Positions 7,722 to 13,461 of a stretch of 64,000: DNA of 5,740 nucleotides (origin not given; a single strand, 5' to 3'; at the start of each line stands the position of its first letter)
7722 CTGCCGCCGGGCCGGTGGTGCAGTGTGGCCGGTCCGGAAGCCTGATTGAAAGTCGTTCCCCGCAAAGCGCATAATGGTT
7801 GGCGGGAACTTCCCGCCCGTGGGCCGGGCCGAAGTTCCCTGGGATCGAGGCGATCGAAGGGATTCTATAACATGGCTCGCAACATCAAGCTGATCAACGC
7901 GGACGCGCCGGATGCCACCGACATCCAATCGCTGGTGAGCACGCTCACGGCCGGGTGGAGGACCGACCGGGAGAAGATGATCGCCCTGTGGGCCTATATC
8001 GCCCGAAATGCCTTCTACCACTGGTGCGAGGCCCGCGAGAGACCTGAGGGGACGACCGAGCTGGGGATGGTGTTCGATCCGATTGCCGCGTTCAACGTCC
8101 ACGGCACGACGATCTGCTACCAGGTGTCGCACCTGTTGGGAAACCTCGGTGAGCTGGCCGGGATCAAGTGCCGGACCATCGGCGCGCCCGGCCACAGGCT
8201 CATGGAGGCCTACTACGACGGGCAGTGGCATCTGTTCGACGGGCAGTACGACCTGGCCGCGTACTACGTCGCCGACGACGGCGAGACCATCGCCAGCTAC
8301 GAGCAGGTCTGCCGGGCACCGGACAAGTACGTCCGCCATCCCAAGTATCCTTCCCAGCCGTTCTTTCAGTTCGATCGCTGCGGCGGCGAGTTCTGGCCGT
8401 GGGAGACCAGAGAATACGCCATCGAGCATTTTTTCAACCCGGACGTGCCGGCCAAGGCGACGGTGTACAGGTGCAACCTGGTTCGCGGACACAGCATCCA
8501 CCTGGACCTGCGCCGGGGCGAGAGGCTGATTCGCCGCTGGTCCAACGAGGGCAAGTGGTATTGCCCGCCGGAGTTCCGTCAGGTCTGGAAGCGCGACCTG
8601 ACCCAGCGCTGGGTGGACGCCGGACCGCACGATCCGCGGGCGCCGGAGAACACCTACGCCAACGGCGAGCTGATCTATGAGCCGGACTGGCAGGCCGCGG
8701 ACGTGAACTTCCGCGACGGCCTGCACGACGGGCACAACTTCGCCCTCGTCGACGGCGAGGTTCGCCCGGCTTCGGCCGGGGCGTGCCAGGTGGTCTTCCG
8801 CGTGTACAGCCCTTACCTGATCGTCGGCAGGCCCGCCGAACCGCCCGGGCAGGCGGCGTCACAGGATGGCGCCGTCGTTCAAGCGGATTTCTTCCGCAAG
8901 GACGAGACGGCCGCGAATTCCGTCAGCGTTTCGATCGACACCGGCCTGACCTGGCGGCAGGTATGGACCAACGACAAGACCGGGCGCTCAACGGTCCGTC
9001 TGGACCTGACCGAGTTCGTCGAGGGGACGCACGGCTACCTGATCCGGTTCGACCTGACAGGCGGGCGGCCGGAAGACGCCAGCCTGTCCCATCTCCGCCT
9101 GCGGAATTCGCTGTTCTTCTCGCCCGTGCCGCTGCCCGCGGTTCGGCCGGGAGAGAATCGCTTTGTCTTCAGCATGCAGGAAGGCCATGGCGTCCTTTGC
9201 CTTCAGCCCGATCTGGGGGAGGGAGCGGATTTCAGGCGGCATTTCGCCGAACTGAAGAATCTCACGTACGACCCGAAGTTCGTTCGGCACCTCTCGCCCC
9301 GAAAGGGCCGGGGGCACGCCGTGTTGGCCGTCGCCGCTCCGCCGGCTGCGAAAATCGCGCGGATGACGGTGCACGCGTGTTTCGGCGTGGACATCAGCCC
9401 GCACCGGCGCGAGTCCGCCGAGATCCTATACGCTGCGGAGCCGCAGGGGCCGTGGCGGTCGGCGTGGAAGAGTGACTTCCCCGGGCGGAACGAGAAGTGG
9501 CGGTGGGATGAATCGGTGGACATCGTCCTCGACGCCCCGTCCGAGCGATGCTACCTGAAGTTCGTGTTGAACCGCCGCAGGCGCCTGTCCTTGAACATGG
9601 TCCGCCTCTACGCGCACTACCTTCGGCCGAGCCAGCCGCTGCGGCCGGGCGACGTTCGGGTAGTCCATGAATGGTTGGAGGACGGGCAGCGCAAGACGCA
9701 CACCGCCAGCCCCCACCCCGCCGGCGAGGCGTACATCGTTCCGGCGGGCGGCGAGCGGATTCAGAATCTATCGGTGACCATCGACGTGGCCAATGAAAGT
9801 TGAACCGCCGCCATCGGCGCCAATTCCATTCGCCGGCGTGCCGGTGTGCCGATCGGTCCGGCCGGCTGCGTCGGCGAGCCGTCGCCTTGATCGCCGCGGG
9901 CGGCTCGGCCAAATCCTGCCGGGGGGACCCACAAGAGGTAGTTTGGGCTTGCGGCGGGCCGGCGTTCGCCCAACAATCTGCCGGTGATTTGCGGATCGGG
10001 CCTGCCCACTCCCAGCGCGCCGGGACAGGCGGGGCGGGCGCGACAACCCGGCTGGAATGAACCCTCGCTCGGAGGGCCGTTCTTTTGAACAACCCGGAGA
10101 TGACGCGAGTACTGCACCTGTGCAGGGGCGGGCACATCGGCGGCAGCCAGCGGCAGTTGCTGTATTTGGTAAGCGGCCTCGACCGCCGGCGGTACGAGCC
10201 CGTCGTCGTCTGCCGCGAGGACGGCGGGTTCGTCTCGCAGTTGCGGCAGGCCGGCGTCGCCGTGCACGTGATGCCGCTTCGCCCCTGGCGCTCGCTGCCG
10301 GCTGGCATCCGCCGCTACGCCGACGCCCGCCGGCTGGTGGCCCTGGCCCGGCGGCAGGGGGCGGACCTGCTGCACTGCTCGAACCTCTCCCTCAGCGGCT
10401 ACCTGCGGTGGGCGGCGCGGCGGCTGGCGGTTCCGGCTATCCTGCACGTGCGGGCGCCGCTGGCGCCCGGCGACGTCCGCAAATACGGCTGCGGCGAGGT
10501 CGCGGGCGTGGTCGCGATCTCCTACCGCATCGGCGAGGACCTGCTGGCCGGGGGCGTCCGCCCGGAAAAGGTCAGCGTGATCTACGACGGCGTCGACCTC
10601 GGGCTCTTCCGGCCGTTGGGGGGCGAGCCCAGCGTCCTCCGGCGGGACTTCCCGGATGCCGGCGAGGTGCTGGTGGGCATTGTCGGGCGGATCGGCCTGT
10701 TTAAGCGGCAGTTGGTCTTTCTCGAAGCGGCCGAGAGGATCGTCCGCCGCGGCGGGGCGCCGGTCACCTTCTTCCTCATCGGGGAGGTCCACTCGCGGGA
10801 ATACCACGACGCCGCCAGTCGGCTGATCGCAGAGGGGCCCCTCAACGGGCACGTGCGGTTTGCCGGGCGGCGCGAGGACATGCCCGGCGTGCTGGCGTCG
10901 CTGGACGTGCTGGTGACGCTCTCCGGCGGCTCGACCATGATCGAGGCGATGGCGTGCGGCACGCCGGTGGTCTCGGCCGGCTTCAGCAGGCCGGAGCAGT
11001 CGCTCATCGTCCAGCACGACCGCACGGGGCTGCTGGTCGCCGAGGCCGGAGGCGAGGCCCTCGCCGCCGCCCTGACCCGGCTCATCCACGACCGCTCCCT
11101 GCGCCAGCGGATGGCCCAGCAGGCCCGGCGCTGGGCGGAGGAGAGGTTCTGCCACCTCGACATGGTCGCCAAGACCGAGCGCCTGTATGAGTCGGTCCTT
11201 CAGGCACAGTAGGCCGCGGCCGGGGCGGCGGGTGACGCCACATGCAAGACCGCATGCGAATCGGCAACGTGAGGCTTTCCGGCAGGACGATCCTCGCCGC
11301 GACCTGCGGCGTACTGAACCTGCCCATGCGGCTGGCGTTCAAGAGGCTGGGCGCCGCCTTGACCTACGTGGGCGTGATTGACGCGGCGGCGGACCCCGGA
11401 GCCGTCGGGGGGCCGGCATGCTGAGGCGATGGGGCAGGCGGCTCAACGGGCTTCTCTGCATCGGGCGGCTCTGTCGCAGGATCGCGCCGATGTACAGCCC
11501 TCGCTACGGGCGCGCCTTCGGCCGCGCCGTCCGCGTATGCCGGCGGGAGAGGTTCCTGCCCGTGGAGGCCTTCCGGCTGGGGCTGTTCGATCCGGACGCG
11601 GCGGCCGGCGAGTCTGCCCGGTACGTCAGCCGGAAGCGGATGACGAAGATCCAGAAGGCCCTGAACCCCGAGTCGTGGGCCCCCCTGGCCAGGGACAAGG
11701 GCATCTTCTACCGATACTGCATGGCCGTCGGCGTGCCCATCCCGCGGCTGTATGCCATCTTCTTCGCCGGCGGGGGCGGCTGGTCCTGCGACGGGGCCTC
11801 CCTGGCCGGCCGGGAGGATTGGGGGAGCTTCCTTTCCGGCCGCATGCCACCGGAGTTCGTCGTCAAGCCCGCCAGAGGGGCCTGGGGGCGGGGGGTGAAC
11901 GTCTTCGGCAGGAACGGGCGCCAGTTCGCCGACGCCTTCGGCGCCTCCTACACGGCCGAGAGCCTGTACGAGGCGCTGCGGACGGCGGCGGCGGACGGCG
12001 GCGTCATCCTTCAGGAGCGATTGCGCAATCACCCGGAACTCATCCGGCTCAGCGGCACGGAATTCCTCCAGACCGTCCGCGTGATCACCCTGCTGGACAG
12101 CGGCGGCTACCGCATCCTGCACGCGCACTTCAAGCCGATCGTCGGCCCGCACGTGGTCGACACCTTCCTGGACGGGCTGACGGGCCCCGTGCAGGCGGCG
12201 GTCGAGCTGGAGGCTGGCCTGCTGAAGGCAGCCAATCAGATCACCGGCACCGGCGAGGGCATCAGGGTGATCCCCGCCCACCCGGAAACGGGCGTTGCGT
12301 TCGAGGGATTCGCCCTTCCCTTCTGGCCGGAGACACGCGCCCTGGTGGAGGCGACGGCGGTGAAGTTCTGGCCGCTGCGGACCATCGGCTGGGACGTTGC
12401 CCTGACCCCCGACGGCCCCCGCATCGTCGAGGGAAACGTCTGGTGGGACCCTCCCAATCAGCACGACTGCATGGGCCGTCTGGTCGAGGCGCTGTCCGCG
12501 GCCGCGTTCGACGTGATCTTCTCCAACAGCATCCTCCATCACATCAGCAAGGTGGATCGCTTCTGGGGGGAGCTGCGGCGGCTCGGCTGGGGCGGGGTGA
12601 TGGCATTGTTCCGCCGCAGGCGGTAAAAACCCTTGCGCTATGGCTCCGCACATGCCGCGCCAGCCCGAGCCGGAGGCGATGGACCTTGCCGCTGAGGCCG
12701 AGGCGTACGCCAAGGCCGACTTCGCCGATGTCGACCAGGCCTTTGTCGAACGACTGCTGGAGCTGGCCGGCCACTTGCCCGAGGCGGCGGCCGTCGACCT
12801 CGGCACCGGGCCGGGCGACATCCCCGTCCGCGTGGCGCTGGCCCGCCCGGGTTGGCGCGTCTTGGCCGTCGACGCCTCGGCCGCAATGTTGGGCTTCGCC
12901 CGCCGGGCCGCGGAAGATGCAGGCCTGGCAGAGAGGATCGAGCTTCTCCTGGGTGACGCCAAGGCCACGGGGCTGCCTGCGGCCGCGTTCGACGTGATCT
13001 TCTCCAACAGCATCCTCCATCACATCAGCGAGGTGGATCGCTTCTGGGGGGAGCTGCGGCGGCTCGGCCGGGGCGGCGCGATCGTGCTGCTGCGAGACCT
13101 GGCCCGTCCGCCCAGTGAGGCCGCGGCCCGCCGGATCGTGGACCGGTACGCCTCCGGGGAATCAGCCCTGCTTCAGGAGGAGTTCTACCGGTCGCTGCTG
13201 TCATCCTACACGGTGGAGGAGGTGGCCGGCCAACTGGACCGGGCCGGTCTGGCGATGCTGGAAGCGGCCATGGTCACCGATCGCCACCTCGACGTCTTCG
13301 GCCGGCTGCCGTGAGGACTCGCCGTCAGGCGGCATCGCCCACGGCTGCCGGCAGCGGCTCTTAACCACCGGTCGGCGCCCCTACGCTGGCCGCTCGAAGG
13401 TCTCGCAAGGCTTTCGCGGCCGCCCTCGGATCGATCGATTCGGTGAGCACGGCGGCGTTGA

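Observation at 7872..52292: Three full-length paralogs of an unnamed ~643-668 aa transglutaminase-core + Asp-box protein within 45 kb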

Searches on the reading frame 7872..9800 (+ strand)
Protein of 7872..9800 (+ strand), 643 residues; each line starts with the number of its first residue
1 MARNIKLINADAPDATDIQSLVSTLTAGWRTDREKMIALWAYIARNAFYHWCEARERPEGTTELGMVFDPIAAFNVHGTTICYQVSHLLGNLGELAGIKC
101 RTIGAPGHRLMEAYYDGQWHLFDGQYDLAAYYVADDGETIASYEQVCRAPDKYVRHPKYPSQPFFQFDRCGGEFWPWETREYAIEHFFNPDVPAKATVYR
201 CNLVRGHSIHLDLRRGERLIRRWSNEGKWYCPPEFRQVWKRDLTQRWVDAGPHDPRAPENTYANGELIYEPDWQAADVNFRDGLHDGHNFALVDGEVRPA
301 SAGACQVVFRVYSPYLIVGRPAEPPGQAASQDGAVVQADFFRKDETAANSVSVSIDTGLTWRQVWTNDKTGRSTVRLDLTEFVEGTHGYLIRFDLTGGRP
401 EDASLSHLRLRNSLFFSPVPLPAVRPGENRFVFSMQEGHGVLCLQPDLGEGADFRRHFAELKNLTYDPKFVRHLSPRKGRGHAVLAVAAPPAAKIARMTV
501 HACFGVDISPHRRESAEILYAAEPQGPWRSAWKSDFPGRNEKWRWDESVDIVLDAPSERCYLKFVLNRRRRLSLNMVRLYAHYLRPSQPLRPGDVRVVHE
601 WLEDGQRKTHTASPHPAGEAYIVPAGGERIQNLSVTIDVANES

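Call 6: search_protein_families(library=pfam, proteins=[window:7872-9800:+], max_evalue=1)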
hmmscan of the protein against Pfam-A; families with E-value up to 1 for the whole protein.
window:7872-9800:+ (643 aa): 1 family
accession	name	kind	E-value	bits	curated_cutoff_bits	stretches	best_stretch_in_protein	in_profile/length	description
PF01841.26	Transglut_core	-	0.043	14.5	23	1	20-119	2-103/108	Transglutaminase-like superfamily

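Call 7: search_protein_families(library=ncbifam, proteins=[window:7872-9800:+], max_evalue=1)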
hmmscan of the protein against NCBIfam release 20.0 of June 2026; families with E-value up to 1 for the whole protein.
window:7872-9800:+ (643 aa): 0 families

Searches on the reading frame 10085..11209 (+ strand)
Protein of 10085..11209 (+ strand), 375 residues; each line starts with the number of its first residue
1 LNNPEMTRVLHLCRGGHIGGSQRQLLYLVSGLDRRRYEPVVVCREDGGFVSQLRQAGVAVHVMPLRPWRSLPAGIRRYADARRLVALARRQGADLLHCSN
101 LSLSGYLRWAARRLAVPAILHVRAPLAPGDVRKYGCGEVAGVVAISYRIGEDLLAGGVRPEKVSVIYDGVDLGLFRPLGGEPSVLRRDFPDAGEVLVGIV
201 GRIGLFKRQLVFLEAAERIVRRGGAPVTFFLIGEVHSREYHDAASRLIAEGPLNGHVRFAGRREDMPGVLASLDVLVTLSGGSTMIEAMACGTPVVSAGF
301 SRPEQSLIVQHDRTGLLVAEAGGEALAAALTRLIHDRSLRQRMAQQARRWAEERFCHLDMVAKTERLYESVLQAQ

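Call 16: search_protein_families(library=pfam, proteins=[window:10085-11209:+], max_evalue=0.001)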
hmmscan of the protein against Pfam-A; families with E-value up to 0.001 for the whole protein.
window:10085-11209:+ (375 aa): 5 families
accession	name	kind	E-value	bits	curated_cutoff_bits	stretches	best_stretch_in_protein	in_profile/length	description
PF00534.26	Glycos_transf_1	-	2.3e-21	76.5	26.4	1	193-350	14-172/172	Glycosyl transferases group 1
PF13439.12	Glyco_transf_4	-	1.7e-20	74.2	28.5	1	18-172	1-168/170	Glycosyltransferase Family 4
PF13692.12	Glyco_trans_1_4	-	2.4e-20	73.7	27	1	196-336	3-142/142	Glycosyl transferases group 1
PF13579.12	Glyco_trans_4_4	-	2.8e-17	63.9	29.7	1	19-167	1-156/158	Glycosyl transferase 4-like domain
PF13524.12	Glyco_trans_1_2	-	2.1e-05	24.9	25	1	285-350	67-128/144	Glycosyl transferase-like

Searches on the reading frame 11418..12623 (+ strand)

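Call 16: search_protein_families(library=pfam, proteins=[window:11418-12623:+], max_evalue=0.001)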
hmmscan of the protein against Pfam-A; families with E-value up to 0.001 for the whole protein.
window:11418-12623:+ (402 aa): 1 family
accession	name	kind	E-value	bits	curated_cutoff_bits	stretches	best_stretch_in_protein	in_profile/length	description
PF14397.11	ATPgrasp_ST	-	4.2e-38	131.6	31.4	1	75-341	3-254/278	Sugar-transfer associated ATP-grasp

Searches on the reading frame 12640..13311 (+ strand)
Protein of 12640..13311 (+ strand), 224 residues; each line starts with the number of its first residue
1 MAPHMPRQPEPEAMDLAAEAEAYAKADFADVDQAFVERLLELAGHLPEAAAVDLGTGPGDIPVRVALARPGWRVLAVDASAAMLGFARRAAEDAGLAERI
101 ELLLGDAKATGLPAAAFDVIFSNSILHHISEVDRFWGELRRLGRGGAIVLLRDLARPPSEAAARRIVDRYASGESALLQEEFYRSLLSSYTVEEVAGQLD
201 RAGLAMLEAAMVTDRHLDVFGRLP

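Call 16: search_protein_families(library=pfam, proteins=[window:12640-13311:+], max_evalue=0.001)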
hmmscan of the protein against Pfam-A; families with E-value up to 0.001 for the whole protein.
window:12640-13311:+ (224 aa): 8 families
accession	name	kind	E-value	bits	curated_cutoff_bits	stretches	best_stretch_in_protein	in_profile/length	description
PF08241.18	Methyltransf_11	-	1.8e-16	61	21.2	1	53-149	2-93/95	Methyltransferase domain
PF13649.12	Methyltransf_25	-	4.7e-15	56.5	27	1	52-142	2-92/97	Methyltransferase domain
PF13847.12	Methyltransf_31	-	2e-13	50.7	27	1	50-155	6-113/145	Methyltransferase domain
PF08242.18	Methyltransf_12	-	2.2e-12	48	30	1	52-145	1-94/98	Methyltransferase domain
PF13489.12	Methyltransf_23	-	7.4e-08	32.7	27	1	36-208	10-163/164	Methyltransferase domain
PF05175.20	MTS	-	1.3e-06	28.6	23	1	42-131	30-113/170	Methyltransferase small domain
PF01209.24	Ubie_methyltran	-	1.4e-06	28.3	20.1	1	41-151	41-152/233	ubiE/COQ5 methyltransferase family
PF24675.1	NpmA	-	1.8e-06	27.9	60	1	48-217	24-188/214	16S rRNA (adenine(1408)-N(1))-methyltransferase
